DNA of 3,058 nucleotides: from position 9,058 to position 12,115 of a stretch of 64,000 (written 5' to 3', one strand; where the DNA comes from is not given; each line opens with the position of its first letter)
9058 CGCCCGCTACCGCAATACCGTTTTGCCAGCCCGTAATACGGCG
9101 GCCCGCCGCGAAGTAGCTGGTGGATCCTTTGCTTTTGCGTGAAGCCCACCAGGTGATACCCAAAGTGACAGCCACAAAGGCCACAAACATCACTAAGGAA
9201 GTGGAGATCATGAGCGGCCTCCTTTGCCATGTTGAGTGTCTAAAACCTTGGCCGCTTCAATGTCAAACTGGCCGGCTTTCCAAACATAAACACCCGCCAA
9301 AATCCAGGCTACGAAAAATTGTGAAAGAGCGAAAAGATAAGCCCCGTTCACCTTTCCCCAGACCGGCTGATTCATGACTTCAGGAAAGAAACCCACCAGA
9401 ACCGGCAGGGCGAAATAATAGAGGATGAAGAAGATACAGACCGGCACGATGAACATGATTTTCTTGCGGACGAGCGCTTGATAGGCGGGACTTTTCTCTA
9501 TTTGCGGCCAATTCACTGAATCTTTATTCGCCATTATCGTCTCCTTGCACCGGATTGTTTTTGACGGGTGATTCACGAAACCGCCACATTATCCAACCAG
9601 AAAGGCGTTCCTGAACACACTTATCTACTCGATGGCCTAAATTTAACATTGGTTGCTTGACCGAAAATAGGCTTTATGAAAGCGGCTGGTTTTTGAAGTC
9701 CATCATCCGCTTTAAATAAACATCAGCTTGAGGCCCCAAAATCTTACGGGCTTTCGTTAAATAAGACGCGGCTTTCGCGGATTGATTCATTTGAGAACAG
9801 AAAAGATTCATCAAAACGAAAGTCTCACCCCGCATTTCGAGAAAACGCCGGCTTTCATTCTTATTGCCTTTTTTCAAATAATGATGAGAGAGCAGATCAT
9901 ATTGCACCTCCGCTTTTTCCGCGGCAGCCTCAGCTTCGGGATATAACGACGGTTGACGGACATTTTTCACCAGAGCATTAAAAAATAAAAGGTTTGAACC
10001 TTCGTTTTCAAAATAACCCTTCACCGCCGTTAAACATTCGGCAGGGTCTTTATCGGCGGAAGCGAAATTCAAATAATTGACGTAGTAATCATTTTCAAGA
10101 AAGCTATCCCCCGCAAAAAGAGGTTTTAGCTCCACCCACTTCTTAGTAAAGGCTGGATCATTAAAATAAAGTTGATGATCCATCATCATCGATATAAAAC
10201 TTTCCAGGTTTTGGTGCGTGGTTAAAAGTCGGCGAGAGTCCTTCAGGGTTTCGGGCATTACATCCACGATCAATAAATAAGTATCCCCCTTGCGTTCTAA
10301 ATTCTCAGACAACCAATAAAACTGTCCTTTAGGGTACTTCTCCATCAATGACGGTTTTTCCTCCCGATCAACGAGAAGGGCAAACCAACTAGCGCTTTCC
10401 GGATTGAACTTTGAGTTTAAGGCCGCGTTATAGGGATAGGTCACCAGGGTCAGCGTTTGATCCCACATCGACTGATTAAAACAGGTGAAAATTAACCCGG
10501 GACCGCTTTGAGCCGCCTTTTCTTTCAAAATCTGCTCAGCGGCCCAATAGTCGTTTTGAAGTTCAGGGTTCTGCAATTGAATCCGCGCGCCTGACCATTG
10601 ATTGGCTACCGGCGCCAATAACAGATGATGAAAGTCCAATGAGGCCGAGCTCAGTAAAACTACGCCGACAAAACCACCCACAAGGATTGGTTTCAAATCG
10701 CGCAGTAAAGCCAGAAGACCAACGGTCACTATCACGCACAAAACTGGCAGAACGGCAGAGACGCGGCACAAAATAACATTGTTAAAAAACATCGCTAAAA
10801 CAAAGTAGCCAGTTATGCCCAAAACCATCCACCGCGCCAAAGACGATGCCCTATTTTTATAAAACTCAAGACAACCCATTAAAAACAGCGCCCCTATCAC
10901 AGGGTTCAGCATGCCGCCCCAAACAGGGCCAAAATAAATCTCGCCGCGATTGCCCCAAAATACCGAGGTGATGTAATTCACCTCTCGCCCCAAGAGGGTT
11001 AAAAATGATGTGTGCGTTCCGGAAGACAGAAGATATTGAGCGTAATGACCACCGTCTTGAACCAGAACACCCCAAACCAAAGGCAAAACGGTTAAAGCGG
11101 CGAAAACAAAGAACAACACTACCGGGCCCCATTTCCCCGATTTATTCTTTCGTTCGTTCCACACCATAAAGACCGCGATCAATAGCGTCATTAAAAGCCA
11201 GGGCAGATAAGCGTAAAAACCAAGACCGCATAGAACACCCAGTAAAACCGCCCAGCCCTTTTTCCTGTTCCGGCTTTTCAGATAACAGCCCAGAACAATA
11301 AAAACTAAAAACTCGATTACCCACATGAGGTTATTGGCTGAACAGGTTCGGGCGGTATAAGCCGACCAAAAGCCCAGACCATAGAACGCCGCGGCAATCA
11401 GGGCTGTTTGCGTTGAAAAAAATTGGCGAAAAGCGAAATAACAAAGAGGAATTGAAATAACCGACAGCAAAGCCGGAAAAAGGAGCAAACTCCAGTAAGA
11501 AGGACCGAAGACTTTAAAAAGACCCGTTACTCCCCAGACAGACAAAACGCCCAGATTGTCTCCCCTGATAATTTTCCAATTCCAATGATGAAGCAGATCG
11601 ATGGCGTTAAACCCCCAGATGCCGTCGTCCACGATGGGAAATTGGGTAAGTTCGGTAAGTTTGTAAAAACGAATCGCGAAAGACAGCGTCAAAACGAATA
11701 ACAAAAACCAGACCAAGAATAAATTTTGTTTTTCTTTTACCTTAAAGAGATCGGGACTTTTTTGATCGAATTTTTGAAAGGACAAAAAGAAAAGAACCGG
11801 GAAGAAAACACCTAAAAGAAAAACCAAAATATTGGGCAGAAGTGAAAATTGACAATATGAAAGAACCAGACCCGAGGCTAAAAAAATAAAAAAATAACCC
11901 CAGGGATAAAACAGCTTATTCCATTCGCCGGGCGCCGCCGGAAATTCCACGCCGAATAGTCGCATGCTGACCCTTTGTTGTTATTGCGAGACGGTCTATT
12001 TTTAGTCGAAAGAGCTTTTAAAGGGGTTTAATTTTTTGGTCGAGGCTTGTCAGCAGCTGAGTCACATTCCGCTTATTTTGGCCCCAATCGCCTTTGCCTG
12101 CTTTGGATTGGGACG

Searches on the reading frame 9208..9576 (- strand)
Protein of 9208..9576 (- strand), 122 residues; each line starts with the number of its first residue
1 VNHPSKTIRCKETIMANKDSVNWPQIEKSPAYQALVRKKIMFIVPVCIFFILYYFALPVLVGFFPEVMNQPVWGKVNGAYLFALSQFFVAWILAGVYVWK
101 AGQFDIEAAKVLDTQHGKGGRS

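Call 57: search_protein_families(library=pfam, alignment_id=A6, max_evalue=0.0001)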
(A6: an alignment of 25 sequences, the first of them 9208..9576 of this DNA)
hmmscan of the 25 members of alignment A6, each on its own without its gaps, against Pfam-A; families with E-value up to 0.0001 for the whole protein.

A. member 1, window:9208-9576:- (122 aa): 1 family
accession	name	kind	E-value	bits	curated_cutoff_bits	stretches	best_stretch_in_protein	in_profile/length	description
PF04341.17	DUF485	-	5.7e-24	84.3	28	1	28-112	2-87/88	Protein of unknown function, DUF485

B. families by the number of members that match (of 25 scanned): 42 families (the first 25 are shown)
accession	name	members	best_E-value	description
PF00152.25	tRNA-synt_2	2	2.1e-118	tRNA synthetases class II (D, K and N)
PF00224.27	PK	1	1.4e-109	Pyruvate kinase, barrel domain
PF00474.23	SSF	1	1.2e-105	Sodium:solute symporter family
PF02562.22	PhoH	1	1.3e-98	PhoH-like protein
PF00988.28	CPSase_sm_chain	1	1.2e-54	Carbamoyl-phosphate synthase small chain, CPSase domain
PF00117.34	GATase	1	1.4e-49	Glutamine amidotransferase class-I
PF02729.26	OTCace_N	1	5.3e-45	Aspartate/ornithine carbamoyltransferase, carbamoyl-P binding domain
PF13393.11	tRNA-synt_His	1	1.2e-41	Histidyl-tRNA synthetase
PF01595.25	CNNM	1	1.9e-37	Cyclin M transmembrane N-terminal domain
PF02130.23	YbeY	1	1.1e-36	Endoribonuclease YbeY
PF01979.26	Amidohydro_1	1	1.8e-34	Amidohydrolase family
PF00185.30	OTCace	1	4.1e-33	Aspartate/ornithine carbamoyltransferase, Asp/Orn binding domain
PF02938.19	GAD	1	8e-26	GAD domain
PF01926.29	MMR_HSR1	1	1.4e-24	50S ribosome-binding GTPase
PF04341.17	DUF485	1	5.7e-24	Protein of unknown function, DUF485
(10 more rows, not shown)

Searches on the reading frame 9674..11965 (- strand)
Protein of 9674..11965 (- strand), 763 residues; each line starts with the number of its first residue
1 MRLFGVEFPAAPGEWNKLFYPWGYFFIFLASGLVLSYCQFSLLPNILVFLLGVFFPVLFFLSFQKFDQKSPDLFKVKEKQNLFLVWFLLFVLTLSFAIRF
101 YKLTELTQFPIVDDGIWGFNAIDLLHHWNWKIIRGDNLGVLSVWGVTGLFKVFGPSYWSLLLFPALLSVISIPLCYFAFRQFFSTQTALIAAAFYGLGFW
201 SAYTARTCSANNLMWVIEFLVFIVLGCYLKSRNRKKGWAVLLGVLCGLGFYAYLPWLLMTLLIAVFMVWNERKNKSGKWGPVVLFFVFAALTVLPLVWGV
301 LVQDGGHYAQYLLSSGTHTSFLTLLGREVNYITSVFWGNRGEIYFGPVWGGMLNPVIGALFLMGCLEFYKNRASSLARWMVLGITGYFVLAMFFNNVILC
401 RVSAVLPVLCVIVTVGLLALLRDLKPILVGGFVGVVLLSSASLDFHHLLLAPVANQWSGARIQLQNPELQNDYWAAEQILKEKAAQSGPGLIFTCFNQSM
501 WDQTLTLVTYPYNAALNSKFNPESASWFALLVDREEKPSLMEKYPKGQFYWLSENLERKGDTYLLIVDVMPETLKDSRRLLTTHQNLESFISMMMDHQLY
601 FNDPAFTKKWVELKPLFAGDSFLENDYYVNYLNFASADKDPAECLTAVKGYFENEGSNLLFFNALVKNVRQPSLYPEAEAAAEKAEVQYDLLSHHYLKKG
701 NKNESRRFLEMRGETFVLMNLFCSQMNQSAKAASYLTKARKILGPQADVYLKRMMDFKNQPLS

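Call 63: find_homologous_proteins(query=window:9674-11965:-, max_evalue=1e-10)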
Query window:9674-11965:- (763 aa): 7 proteins with E <= 1e-10 among 8000 candidates.
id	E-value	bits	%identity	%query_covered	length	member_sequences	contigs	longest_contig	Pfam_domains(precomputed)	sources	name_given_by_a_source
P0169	0.0e+0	1758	100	100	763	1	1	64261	PF13231.13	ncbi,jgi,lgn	-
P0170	0.0e+0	1286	74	98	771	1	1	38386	PF13231.13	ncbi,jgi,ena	jgi:hypothetical protein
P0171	4.1e-56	209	28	83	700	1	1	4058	PF13231.13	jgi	jgi:4-amino-4-deoxy-L-arabinose transferase-like glycosyltransferase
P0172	7.0e-56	208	29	73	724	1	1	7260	-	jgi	jgi:hypothetical protein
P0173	3.0e-52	196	26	81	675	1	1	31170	PF13231.13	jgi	jgi:hypothetical protein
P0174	1.1e-51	194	28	79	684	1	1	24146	-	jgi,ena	-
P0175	1.2e-51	194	28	83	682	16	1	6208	PF13231.13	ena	-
